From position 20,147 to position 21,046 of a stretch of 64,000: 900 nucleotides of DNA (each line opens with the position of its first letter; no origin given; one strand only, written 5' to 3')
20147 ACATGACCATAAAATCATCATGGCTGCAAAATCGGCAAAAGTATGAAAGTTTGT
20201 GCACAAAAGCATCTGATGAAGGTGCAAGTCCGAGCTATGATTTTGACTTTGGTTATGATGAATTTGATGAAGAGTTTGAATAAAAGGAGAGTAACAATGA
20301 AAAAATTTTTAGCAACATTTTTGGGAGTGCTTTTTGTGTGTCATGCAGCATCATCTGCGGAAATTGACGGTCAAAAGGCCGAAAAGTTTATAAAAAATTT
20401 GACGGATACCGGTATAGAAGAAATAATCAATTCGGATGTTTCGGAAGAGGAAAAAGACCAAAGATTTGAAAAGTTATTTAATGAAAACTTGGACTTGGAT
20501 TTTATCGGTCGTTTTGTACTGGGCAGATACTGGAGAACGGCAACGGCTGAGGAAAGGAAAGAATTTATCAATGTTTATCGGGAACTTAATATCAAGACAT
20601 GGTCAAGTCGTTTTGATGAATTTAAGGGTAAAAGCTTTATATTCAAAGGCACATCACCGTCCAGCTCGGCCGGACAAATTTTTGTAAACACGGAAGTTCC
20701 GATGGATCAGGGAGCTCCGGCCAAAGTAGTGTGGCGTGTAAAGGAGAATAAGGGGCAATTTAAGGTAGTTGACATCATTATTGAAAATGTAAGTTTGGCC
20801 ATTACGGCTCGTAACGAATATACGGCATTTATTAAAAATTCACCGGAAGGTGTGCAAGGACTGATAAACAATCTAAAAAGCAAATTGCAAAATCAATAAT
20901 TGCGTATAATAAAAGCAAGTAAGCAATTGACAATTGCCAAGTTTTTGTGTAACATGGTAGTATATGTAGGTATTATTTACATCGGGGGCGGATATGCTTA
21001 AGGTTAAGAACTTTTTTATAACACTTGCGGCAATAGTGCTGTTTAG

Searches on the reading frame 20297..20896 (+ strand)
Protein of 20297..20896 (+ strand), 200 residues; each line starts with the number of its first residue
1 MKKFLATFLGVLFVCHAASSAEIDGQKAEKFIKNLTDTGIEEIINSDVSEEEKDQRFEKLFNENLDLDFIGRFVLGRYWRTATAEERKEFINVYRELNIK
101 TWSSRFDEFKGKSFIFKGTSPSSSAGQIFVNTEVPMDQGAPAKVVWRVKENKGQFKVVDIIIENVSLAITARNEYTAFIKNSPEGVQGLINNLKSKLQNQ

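Call 54: search_protein_families(library=pfam, proteins=[window:20297-20896:+], max_evalue=0.01)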
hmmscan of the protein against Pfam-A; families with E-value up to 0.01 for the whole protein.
window:20297-20896:+ (200 aa): 1 family
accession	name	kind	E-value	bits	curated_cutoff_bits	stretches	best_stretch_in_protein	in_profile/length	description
PF05494.18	MlaC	-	2.8e-38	131.8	26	1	46-194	13-165/166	MlaC protein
